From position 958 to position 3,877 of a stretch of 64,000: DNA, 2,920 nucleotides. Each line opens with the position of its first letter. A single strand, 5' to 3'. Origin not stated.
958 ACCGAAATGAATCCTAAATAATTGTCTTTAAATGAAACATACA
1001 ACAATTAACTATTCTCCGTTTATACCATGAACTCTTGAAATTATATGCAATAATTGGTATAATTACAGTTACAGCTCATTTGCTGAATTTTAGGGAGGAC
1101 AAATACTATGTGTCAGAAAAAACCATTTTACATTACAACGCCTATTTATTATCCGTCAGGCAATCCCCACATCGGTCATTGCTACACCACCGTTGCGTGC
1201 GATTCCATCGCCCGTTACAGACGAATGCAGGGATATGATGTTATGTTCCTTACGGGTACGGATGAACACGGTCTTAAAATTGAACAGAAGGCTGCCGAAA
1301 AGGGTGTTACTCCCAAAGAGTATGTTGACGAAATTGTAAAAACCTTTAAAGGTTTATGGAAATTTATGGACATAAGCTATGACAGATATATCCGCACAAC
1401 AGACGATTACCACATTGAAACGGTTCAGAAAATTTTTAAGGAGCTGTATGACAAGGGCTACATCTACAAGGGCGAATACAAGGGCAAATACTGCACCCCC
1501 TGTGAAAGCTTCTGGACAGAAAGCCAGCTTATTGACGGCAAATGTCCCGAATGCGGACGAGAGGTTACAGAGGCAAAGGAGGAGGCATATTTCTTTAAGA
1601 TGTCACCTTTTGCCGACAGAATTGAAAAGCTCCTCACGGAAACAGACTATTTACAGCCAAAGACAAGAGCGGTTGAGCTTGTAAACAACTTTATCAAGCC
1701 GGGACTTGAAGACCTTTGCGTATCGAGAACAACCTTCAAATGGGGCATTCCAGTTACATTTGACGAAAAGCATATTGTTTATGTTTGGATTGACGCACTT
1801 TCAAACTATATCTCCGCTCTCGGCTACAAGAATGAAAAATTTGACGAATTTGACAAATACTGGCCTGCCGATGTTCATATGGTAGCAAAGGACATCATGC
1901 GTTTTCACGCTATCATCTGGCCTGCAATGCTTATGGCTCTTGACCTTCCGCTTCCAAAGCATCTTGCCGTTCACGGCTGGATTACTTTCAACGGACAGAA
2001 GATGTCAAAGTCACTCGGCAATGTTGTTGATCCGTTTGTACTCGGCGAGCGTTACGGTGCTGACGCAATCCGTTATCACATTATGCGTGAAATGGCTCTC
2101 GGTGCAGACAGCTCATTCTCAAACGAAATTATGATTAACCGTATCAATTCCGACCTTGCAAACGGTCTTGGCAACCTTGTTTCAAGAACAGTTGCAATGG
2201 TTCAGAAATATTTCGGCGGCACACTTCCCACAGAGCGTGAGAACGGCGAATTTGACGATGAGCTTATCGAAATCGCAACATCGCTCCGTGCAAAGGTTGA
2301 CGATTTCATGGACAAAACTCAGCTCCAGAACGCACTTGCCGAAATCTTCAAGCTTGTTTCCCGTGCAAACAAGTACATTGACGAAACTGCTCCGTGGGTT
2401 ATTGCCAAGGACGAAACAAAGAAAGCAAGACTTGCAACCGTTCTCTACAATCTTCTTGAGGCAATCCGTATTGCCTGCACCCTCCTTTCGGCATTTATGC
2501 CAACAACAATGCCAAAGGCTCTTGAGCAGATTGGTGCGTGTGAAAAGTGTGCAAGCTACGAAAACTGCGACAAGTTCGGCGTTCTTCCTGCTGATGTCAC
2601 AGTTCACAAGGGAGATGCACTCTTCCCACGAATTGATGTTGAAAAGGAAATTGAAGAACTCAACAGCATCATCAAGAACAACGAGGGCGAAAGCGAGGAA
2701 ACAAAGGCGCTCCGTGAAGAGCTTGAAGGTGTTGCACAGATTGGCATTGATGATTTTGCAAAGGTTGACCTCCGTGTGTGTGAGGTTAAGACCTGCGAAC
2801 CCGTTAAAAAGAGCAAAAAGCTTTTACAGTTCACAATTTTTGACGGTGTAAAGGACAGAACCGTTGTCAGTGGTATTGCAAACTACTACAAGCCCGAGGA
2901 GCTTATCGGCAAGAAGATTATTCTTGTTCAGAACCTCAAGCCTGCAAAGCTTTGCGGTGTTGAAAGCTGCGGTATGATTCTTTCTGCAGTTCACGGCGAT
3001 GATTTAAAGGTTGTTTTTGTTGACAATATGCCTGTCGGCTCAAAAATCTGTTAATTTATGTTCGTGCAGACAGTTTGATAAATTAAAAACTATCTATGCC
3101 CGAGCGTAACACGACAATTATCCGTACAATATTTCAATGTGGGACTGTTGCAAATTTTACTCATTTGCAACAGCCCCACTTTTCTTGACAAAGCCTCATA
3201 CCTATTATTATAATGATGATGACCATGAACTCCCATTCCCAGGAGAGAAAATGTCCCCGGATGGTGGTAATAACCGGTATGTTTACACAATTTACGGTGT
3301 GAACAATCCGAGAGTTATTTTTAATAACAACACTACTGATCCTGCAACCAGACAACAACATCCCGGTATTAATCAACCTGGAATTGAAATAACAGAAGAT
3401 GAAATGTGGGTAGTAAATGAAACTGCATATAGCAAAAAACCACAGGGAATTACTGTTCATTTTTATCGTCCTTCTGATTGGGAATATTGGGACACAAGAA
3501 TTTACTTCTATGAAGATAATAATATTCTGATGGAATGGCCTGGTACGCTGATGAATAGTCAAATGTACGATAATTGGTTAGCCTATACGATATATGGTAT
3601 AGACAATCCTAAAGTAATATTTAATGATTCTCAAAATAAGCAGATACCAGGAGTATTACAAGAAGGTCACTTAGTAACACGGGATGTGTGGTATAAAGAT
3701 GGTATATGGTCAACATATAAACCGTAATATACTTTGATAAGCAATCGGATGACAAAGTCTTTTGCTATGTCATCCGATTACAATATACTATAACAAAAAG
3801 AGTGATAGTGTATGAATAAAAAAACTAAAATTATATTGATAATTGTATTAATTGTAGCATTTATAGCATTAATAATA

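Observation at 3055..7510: AT-rich 4.4-kb accessory insertion splitting the conserved metG-tatD pair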

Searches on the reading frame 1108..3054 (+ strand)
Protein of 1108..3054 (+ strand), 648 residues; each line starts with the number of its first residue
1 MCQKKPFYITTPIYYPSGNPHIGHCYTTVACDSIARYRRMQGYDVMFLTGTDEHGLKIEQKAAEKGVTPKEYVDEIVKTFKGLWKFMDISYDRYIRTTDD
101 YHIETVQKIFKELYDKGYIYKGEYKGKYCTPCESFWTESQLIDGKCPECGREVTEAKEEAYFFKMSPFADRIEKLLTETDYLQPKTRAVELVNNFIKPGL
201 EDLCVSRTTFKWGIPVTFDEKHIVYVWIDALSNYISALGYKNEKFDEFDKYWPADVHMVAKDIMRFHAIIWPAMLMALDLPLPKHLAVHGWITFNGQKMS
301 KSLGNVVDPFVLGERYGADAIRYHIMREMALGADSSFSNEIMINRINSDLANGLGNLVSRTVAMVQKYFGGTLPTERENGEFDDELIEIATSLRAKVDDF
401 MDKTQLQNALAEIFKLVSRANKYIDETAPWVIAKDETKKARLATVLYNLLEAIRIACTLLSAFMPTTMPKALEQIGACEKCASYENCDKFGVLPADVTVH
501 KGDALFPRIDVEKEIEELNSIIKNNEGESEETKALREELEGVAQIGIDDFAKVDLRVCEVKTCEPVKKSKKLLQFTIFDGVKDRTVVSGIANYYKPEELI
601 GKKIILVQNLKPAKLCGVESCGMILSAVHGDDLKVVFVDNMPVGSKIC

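Call 3: search_protein_families(library=pfam, proteins=[window:1108-3054:+], max_evalue=0.01)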
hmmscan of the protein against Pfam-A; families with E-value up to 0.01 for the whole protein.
window:1108-3054:+ (648 aa): 7 families
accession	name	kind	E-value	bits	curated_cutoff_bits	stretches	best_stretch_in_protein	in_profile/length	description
PF09334.17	tRNA-synt_1g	-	2.2e-115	386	20.1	2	156-361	178-390/391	tRNA synthetases class I (M)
PF00133.28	tRNA-synt_1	-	8.5e-41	140.5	22.7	2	4-217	22-244/414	tRNA synthetases class I (I, L, M and V)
PF01588.26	tRNA_bind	-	7.5e-24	84.1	27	1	555-640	1-89/96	Putative tRNA binding domain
PF01406.26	tRNA-synt_1e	-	1.4e-16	61.2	27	2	19-124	22-126/301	tRNA synthetases class I (C) catalytic domain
PF19303.5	Anticodon_3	-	1.3e-10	41.8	23.5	1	374-513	2-139/152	Anticodon binding domain of methionyl tRNA ligase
PF08264.19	Anticodon_1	-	2e-06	28.2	25.1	1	390-522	8-126/148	Anticodon-binding domain of tRNA ligase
PF01921.24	tRNA-synt_1f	-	0.004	16.6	27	0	280-328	264-312/360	tRNA synthetases class I (K)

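Call 6: find_related_loci(query=window:1108-3054:+, collection=genome_contigs, flank=10000)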
Query window:1108-3054:+ (648 aa) in genome_contigs; peptide patterns used: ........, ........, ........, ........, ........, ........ (x = any residue, [..] = any of these).
600 stretches matched a pattern (row limit reached: there are more); 597 encode a relative of the query (tblastn E <= 1e-3); the best 80 are kept; 80 distinct loci.
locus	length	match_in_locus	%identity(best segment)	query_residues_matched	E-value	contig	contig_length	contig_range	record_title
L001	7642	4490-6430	89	1-647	0e+0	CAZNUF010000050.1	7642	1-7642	MAG TPA_asm: uncultured Ruminococcus sp. isolate binchicken_co365_214 genome assembly, contig: NODE_7584_length_7642_cov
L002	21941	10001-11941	89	1-647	0e+0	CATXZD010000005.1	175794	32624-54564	MAG TPA_asm: uncultured Ruminococcus sp. isolate ERR9578324_bin.6_MetaWRAP_v1.3_MAG genome assembly, contig: ERZ18533973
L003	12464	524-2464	87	1-647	0e+0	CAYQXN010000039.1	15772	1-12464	MAG TPA_asm: uncultured Ruminococcus sp. isolate SRP222994_co1_483 genome assembly, contig: NODE_7795_length_15772_cov_5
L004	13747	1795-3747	84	1-648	0e+0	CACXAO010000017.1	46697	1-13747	MAG: uncultured Ruminococcus sp. isolate RUG11079 genome assembly, contig: RUG11079_asm_17, whole genome shotgun sequenc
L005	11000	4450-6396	80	1-647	0e+0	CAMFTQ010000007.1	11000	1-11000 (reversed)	MAG: uncultured Anaeromassilibacillus sp. isolate SRR15725435_bin.13_metaWRAP_v1.3_MAG genome assembly, contig: ERZ10622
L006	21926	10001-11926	81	7-647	0e+0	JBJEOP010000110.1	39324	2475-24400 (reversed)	MAG: Acutalibacteraceae bacterium isolate LOHA31_bin.016 NODE_445_length_39324_cov_7.921923, whole genome shotgun sequen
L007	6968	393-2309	81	7-647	0e+0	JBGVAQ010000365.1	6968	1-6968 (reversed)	MAG: Acutalibacteraceae bacterium isolate ruminal_MAG_427 ruminal_MAG_427_contig_0365, whole genome shotgun sequence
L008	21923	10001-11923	80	7-647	0e+0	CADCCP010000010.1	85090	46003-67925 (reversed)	MAG: uncultured Ruminococcus sp. isolate RUG14527 genome assembly, contig: RUG14527_asm_10, whole genome shotgun sequenc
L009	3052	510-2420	80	7-647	0e+0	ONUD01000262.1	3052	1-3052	uncultured Clostridiales bacterium isolate RUG633 genome assembly, contig: k87_68415477, whole genome shotgun sequence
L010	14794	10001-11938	80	1-647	0e+0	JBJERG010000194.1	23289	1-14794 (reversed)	MAG: Ruminococcus sp. isolate FUKU06_bin.005 NODE_372_length_23289_cov_8.257338, whole genome shotgun sequence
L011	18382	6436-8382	79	1-647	0e+0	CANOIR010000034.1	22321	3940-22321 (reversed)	MAG TPA_asm: uncultured Ruminococcus sp. isolate SRR13921779_bin.31_metawrap_v1.3_MAG genome assembly, contig: NODE.4506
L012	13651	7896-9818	79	7-647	0e+0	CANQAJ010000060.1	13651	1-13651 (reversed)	MAG: uncultured Clostridia bacterium isolate Lapin-002__bin18 genome assembly, contig: Lapin-002__NODE_5831_length_13651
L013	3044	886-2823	78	1-647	0e+0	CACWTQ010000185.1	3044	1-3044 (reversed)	MAG: uncultured Ruminococcus sp. isolate RUG10904 genome assembly, contig: RUG10904_asm_185, whole genome shotgun sequen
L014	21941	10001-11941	80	1-647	0e+0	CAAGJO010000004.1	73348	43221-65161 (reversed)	MAG TPA_asm: Ruminococcaceae bacterium, isolate HGM13394, WGS project CAAGJO010000000 data, contig: SRS476292_34_k119_43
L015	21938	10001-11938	80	1-647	0e+0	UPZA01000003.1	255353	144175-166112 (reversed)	uncultured Ruminococcus sp. isolate UMGS40 genome assembly, contig: NODE_5_length_255353_cov_23.199155, whole genome sho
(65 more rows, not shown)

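Call 13: find_encoding_contigs(protein=window:1108-3054:+, flank=10000, max_places=10)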
Protein window:1108-3054:+ (648 aa): 22 contigs read that carry it; 7 places shown.
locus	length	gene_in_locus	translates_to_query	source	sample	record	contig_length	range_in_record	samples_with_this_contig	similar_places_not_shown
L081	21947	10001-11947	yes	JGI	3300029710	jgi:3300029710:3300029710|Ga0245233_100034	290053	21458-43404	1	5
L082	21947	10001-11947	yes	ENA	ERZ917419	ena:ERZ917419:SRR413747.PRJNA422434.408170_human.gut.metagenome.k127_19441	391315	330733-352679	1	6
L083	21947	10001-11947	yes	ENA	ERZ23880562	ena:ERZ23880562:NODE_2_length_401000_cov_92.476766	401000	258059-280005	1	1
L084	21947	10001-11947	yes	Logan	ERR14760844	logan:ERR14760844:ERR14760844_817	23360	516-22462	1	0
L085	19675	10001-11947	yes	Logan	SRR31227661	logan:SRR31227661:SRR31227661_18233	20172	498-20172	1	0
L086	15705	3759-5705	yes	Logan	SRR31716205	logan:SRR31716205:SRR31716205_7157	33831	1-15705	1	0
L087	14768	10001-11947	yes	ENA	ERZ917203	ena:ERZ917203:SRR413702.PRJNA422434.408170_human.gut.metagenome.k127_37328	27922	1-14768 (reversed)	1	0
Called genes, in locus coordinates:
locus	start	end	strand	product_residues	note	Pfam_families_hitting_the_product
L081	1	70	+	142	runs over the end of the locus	-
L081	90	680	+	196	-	PF07929:PRiA4_ORF3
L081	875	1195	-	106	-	PF15970:HicB-like_2 (faint), PF15919:HicB_lk_antitox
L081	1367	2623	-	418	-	PF00464:SHMT, PF00155:Aminotran_1_2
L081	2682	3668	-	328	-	PF01207:Dus, PF01180:DHO_dh (faint), PF00977:His_biosynth (faint)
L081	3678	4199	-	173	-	-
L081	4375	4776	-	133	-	PF04237:YjbR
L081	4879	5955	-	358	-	PF00365:PFK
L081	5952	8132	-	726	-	PF13089:PP_kinase_N, PF02503:PP_kinase, PF17941:PP_kinase_C_1, PF13091:PLDc_2 (faint), PF13090:PP_kinase_C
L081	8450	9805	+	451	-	PF00209:SNF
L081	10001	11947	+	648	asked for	PF00133:tRNA-synt_1, PF01406:tRNA-synt_1e, PF09334:tRNA-synt_1g, PF00133:tRNA-synt_1, PF08264:Anticodon_1 (weak), PF19303:Anticodon_3, PF01588:tRNA_bind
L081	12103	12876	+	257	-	PF01026:TatD_DNase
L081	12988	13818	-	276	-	-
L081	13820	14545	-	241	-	PF04203:Sortase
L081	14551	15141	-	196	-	-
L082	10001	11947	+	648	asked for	PF00133:tRNA-synt_1, PF01406:tRNA-synt_1e, PF09334:tRNA-synt_1g, PF00133:tRNA-synt_1, PF08264:Anticodon_1 (weak), PF19303:Anticodon_3, PF01588:tRNA_bind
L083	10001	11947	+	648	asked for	PF00133:tRNA-synt_1, PF01406:tRNA-synt_1e, PF09334:tRNA-synt_1g, PF00133:tRNA-synt_1, PF08264:Anticodon_1 (weak), PF19303:Anticodon_3, PF01588:tRNA_bind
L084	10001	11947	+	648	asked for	PF00133:tRNA-synt_1, PF01406:tRNA-synt_1e, PF09334:tRNA-synt_1g, PF00133:tRNA-synt_1, PF08264:Anticodon_1 (weak), PF19303:Anticodon_3, PF01588:tRNA_bind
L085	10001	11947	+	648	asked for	PF00133:tRNA-synt_1, PF01406:tRNA-synt_1e, PF09334:tRNA-synt_1g, PF00133:tRNA-synt_1, PF08264:Anticodon_1 (weak), PF19303:Anticodon_3, PF01588:tRNA_bind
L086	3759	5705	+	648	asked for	PF00133:tRNA-synt_1, PF01406:tRNA-synt_1e, PF09334:tRNA-synt_1g, PF00133:tRNA-synt_1, PF08264:Anticodon_1 (weak), PF19303:Anticodon_3, PF01588:tRNA_bind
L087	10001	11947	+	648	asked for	PF00133:tRNA-synt_1, PF01406:tRNA-synt_1e, PF09334:tRNA-synt_1g, PF00133:tRNA-synt_1, PF08264:Anticodon_1 (weak), PF19303:Anticodon_3, PF01588:tRNA_bind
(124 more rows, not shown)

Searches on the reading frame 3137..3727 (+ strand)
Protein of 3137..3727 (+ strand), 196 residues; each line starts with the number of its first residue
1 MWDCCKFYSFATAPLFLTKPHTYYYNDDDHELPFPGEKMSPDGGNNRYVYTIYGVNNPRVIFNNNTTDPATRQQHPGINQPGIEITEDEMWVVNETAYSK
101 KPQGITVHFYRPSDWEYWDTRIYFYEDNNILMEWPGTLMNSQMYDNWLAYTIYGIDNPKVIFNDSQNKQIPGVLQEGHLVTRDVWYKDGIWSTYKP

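Call 3: search_protein_families(library=pfam, proteins=[window:3137-3727:+], max_evalue=0.01)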
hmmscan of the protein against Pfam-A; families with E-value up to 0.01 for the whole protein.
window:3137-3727:+ (196 aa): 1 family
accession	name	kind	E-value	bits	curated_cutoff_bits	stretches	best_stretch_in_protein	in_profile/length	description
PF16738.10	CBM26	-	8.6e-24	83.9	28.1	2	107-173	1-68/70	Starch-binding module 26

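Call 81: search_protein_families(library=phrogs, proteins=[window:3251-3727:+], max_evalue=0.001)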
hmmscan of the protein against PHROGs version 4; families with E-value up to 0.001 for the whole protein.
window:3251-3727:+ (158 aa): 0 families
